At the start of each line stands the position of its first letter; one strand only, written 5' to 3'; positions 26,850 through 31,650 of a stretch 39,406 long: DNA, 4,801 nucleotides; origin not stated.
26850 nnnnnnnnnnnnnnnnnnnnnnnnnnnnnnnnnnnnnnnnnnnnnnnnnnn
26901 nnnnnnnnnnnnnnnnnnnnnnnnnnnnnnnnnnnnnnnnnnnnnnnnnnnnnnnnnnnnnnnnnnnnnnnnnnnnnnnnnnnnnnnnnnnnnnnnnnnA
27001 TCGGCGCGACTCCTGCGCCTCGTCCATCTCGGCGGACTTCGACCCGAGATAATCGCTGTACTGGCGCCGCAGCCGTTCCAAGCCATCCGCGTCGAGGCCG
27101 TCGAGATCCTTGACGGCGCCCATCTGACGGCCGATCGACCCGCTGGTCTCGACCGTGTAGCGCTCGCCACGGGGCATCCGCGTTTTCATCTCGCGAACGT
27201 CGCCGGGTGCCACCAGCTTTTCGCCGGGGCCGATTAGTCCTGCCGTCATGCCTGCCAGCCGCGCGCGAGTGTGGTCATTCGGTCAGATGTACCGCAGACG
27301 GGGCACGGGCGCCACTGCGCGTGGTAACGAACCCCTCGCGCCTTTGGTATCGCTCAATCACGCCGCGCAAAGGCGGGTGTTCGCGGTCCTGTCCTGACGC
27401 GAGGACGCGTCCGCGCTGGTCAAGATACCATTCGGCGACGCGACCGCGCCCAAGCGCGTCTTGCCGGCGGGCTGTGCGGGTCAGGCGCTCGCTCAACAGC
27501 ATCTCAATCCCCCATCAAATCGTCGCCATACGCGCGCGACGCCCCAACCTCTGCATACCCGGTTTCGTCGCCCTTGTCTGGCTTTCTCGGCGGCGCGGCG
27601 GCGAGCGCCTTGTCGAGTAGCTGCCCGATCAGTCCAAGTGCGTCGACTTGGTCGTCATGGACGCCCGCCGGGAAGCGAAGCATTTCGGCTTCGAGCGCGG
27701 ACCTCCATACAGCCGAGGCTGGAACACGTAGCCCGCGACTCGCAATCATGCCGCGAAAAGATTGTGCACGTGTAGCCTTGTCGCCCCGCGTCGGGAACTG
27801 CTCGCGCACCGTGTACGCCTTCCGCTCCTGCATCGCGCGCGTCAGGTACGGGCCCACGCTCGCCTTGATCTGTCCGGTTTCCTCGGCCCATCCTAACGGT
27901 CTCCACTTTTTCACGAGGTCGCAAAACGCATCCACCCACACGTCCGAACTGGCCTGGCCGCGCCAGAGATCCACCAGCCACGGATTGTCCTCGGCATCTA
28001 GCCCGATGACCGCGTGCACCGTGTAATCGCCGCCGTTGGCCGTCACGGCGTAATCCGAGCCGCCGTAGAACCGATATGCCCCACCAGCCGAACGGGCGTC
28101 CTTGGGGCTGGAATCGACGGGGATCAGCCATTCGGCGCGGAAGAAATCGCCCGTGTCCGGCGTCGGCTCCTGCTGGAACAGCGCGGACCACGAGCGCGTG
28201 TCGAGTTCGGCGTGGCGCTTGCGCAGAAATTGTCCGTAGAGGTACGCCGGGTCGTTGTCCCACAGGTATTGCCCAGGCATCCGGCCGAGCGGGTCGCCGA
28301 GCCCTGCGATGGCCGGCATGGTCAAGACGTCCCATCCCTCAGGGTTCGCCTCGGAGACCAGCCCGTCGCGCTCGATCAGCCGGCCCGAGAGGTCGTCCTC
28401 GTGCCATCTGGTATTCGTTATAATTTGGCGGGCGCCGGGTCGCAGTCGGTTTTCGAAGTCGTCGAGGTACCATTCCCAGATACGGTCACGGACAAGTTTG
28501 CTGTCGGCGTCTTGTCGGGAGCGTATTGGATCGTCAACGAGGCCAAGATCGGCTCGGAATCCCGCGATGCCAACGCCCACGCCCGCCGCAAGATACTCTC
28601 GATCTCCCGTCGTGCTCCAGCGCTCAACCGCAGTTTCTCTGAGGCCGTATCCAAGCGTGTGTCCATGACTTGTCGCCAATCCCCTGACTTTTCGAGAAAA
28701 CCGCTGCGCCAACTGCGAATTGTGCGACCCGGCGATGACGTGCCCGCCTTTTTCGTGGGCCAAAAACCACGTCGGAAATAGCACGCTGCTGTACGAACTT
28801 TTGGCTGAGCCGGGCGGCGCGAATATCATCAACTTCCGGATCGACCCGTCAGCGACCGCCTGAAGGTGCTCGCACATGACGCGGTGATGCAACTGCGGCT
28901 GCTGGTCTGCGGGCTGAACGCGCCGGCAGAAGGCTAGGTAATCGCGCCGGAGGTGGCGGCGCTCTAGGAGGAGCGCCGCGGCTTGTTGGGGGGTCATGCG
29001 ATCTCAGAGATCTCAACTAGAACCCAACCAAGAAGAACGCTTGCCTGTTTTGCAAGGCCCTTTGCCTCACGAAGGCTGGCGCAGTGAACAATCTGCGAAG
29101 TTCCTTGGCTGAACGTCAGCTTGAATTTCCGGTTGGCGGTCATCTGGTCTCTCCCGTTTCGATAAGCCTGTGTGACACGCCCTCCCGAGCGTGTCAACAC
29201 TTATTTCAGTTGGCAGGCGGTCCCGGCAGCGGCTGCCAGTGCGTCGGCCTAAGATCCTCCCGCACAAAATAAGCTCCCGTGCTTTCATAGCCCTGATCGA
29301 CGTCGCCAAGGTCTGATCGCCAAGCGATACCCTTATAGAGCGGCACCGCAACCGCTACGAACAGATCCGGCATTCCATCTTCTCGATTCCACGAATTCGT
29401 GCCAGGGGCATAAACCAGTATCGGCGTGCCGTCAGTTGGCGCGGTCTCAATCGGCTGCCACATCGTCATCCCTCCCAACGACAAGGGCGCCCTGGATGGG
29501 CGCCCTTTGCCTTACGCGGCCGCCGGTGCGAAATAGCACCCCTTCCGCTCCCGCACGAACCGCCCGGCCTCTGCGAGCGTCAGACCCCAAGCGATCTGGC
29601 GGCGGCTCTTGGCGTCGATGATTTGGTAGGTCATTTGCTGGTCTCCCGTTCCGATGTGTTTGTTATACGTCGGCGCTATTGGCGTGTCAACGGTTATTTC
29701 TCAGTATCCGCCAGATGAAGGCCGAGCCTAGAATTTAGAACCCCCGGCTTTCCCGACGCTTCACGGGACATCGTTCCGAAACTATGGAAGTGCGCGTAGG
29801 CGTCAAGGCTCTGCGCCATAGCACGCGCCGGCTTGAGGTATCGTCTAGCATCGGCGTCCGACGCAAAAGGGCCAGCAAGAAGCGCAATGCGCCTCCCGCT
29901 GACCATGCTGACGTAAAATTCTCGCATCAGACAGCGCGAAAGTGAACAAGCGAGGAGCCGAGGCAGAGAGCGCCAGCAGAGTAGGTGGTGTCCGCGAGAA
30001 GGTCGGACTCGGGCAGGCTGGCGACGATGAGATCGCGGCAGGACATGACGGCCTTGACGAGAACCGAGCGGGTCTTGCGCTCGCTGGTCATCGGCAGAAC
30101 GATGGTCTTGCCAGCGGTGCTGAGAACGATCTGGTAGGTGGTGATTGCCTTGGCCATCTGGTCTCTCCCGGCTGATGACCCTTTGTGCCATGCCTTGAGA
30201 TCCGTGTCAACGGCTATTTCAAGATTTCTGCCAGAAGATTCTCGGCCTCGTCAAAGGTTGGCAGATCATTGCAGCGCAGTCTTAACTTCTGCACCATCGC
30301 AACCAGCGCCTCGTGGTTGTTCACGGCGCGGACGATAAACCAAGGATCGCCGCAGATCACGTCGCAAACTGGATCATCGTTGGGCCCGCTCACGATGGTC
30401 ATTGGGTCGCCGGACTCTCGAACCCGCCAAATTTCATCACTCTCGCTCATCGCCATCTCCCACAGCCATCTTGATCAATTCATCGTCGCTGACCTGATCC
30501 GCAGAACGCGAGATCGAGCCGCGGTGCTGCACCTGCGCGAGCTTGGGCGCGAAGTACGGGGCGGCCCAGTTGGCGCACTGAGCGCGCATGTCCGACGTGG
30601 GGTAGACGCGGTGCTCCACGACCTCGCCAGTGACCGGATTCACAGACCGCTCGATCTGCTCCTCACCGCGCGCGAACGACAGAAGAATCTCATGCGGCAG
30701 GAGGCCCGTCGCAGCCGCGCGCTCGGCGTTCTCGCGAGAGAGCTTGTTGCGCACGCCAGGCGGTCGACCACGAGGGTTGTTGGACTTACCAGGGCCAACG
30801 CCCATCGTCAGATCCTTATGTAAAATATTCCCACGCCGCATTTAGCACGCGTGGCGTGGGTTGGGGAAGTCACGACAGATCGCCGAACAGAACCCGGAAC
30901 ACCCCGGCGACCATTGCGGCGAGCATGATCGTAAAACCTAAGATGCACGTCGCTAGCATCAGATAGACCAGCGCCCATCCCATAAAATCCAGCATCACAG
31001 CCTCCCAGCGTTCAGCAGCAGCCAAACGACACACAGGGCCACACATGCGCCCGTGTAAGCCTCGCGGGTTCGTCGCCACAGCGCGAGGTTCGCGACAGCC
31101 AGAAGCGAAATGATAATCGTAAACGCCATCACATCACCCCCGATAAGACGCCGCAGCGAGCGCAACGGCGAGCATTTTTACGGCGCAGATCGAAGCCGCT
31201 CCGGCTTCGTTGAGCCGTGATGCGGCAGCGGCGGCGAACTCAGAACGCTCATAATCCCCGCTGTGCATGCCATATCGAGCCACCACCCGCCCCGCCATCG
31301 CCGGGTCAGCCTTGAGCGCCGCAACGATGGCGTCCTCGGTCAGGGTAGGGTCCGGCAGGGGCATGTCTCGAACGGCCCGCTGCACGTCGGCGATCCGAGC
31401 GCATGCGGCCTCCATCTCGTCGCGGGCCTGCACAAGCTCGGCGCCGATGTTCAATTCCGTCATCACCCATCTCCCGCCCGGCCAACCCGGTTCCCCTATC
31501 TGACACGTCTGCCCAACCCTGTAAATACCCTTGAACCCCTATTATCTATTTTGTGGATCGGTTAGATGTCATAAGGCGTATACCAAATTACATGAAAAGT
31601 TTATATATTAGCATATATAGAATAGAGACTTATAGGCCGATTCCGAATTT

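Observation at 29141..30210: Family of early promoter-plus-leader cassettes: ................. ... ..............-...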

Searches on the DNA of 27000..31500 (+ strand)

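Call 7: search_dna_similar(query=window:27000-31500:+, collection=phages, mode=distant, max_rows=20)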
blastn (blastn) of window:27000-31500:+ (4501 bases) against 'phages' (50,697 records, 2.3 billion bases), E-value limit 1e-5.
Records with a match: 52; places in all: 52; records where one place covers at least 80% of the query: 0.
Best place of each record, by identity: 80-90% 10; 60-80% 42.
By first word of the organism name: Brucella 41; Gordonia 10; Microcystis 1.
By host as written in the record: Brucella abortus S19 14; Gordonia terrae 3612 10; Brucella sp. 6; Brucella abortus 141 5; Brucella abortus 4; Brucella abortus 544 2; Brucella melitensis 16M 2; brucella abortus 141 2; and 7 more.
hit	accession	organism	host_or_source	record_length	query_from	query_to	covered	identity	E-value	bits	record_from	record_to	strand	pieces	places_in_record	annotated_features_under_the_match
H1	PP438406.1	Microcystis phage Mwe-JY13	Microcystis wesenbergii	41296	742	1070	7%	68.1%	4e-20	108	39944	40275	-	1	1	putative terminase large subunit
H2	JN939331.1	Brucella phage Tb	Brucella abortus 544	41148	752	1070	7%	68.0%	4e-20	108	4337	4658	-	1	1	putative terminase large subunit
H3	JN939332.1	Brucella phage Pr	Brucella melitensis 16M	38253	752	1070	7%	68.0%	4e-20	108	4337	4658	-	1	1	putative terminase large subunit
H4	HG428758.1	Brucella phage F1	Brucella sp.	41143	752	1070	7%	68.0%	4e-20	108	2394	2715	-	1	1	F1_ORF02: putative terminase, large subunit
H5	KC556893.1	Brucella phage Bk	Brucella melitensis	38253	752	1070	7%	68.0%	4e-20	108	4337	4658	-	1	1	putative terminase large subunit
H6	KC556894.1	Brucella phage Fz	Brucella abortus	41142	752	1070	7%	68.0%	4e-20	108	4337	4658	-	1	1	putative terminase large subunit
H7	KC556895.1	Brucella phage R/C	Brucella canis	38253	752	1070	7%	68.0%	4e-20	108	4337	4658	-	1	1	putative terminase large subunit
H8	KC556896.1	Brucella phage S708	Brucella suis S708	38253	752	1070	7%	68.0%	4e-20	108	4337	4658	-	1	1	putative terminase large subunit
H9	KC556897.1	Brucella phage Tb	Brucella abortus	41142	752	1070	7%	68.0%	4e-20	108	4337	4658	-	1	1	putative terminase large subunit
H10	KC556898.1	Brucella phage Wb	Brucella abortus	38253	752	1070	7%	68.0%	4e-20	108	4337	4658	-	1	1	putative terminase large subunit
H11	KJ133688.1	Brucella phage 02_19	Brucella abortus S19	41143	752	1070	7%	68.0%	4e-20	108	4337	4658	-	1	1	putative terminase large subunit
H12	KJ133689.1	Brucella phage 02_141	Brucella abortus 141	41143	752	1070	7%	68.0%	4e-20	108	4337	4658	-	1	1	putative terminase large subunit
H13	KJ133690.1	Brucella phage 11sa_19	Brucella abortus S19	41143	752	1070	7%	68.0%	4e-20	108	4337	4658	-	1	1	putative terminase large subunit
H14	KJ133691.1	Brucella phage 11sa_141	Brucella abortus S19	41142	752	1070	7%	68.0%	4e-20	108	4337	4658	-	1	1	putative terminase large subunit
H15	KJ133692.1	Brucella phage 110_19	Brucella abortus S19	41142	752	1070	7%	68.0%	4e-20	108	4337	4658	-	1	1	putative terminase large subunit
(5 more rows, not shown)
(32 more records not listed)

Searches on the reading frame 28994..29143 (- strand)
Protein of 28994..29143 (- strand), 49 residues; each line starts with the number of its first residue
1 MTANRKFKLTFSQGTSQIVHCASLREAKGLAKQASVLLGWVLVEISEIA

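Call 20: search_protein_families(library=phrogs, proteins=[window:28994-29143:-], max_evalue=0.01)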
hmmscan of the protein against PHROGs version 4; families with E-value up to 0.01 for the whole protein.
window:28994-29143:- (49 aa): 0 families

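Call 23: search_protein_families(library=pfam, proteins=[window:28994-29143:-], max_evalue=0.05)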
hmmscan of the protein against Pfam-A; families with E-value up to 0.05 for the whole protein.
window:28994-29143:- (49 aa): 0 families

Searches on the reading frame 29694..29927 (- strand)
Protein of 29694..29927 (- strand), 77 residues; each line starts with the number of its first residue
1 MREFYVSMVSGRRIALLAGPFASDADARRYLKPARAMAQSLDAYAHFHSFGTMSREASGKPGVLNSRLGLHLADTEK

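Call 20: search_protein_families(library=phrogs, proteins=[window:29694-29927:-], max_evalue=0.01)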
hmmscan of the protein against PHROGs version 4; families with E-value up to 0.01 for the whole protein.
window:29694-29927:- (77 aa): 1 family
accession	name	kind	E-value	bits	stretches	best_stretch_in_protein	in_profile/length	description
phrog_20105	-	unknown function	4.8e-11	43.8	1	1-71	105-177/251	-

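Call 23: search_protein_families(library=pfam, proteins=[window:29694-29927:-], max_evalue=0.05)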
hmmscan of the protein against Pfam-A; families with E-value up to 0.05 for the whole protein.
window:29694-29927:- (77 aa): 0 families

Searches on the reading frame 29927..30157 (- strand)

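Call 20: search_protein_families(library=phrogs, proteins=[window:29927-30157:-], max_evalue=0.01)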
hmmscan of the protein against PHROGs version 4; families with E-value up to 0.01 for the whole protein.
window:29927-30157:- (76 aa): 1 family
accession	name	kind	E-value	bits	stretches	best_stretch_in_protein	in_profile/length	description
phrog_32324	-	unknown function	0.007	17.6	1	15-61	5-50/63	-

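Call 23: search_protein_families(library=pfam, proteins=[window:29927-30157:-], max_evalue=0.05)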
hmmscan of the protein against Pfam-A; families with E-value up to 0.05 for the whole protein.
window:29927-30157:- (76 aa): 0 families
